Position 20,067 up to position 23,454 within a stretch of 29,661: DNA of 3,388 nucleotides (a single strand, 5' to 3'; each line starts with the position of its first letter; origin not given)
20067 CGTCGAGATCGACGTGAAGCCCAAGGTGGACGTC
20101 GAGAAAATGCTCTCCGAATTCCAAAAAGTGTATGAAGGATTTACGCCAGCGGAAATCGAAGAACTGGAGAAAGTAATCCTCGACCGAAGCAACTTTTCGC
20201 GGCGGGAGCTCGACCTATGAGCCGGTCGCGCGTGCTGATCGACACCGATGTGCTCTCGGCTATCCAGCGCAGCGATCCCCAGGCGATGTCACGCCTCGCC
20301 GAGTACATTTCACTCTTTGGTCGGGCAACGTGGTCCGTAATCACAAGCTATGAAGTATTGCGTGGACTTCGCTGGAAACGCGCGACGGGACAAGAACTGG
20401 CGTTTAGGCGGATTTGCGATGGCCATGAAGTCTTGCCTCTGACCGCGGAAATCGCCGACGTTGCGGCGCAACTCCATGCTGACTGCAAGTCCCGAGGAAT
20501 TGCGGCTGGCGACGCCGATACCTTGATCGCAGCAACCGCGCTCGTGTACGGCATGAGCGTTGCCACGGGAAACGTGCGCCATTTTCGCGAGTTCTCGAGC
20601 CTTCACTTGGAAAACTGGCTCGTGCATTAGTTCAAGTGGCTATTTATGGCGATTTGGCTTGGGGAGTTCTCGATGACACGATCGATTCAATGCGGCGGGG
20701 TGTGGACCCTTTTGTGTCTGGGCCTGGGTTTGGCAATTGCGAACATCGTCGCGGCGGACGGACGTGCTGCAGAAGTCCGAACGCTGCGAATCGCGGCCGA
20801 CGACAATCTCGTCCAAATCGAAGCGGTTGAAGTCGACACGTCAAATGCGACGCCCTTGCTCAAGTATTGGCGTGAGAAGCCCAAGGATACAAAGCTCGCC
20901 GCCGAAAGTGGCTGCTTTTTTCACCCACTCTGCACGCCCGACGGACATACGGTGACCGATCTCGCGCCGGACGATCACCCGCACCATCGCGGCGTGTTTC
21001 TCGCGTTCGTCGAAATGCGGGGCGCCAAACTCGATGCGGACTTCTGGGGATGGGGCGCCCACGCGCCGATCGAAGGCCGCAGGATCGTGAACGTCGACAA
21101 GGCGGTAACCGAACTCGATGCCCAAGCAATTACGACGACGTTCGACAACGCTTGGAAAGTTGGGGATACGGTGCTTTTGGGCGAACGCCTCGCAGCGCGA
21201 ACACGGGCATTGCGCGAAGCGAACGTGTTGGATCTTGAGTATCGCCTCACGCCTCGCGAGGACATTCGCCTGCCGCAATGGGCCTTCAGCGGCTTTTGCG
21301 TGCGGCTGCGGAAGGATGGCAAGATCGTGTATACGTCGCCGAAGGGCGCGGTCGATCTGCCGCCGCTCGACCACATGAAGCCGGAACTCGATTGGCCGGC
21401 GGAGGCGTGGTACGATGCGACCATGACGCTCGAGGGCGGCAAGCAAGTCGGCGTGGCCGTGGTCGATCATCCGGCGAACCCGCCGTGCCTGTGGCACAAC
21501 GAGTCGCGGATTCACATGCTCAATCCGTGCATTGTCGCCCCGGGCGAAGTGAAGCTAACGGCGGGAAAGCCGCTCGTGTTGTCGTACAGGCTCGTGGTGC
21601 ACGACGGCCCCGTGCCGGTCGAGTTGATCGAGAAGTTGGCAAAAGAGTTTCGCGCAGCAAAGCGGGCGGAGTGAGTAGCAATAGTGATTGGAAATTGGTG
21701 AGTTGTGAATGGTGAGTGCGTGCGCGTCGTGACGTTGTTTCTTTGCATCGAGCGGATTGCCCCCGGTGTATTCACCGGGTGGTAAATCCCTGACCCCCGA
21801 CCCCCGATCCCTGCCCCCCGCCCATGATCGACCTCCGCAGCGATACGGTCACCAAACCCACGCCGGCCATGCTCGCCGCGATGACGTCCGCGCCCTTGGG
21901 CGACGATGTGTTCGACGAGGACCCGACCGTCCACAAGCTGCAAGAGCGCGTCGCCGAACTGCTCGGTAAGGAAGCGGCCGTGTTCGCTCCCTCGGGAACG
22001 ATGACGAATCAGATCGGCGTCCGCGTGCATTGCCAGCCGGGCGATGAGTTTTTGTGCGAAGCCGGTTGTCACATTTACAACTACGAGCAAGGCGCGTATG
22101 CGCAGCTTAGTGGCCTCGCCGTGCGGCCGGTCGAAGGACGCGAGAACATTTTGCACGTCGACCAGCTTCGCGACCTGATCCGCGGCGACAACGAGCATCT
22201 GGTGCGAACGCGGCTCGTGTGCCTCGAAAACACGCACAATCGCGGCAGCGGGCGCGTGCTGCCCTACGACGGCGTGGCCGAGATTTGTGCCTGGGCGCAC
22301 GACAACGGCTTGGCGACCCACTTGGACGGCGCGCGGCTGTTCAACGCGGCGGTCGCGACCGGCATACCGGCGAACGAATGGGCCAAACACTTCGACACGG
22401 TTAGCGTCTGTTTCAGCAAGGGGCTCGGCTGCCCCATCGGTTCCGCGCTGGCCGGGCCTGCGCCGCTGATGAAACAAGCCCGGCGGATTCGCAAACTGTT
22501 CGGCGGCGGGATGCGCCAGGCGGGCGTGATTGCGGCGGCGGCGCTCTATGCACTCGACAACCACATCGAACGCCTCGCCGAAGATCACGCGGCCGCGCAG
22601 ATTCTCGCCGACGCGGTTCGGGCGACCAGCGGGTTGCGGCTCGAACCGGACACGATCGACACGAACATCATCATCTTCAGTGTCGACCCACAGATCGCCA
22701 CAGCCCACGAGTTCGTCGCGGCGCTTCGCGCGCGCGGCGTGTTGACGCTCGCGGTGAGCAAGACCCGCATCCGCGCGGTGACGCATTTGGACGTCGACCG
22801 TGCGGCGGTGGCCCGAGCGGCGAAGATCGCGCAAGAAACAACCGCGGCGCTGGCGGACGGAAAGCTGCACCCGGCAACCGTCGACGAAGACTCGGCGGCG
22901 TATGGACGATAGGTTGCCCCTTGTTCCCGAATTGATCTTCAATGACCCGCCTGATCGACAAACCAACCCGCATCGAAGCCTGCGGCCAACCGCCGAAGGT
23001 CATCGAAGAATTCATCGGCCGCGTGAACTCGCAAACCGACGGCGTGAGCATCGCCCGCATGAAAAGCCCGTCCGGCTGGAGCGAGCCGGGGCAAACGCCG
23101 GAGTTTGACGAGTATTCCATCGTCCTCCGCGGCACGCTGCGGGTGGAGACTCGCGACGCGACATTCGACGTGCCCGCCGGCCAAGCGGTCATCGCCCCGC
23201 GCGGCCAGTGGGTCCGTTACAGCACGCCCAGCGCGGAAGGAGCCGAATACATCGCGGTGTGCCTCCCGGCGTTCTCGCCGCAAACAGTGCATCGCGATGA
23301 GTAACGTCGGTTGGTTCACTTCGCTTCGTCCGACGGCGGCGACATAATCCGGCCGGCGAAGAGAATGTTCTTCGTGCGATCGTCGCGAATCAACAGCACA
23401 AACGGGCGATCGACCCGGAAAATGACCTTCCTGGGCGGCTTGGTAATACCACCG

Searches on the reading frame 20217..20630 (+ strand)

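Call 72: search_protein_families(library=pfam, proteins=[window:20217-20630:+], max_evalue=0.0001)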
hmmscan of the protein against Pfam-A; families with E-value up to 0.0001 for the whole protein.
window:20217-20630:+ (137 aa): 1 family
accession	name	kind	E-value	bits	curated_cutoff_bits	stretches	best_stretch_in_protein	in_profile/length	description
PF01850.27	PIN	-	1.2e-11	45.7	23.6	1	6-125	1-116/120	PIN domain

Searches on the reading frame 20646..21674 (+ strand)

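Call 72: search_protein_families(library=pfam, proteins=[window:20646-21674:+], max_evalue=0.0001)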
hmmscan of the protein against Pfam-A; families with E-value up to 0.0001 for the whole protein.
window:20646-21674:+ (342 aa): 1 family
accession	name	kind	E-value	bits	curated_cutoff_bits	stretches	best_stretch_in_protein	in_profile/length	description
PF14100.11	DUF6807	-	6.8e-37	128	27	1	68-332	8-269/270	Family of unknown function (DUF6807)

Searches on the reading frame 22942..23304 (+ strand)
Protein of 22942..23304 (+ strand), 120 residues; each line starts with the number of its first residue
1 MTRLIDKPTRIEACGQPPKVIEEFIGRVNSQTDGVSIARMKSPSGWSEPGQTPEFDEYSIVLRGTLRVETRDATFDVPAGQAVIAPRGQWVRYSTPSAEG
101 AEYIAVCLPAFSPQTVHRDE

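Call 25: search_protein_families(library=pfam, proteins=[window:22942-23304:+], max_evalue=0.0001)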
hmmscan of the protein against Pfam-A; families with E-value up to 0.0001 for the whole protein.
window:22942-23304:+ (120 aa): 1 family
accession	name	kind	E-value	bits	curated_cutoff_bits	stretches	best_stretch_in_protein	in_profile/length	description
PF07883.17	Cupin_2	-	5.2e-07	29.7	27.2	1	52-106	15-69/70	Cupin domain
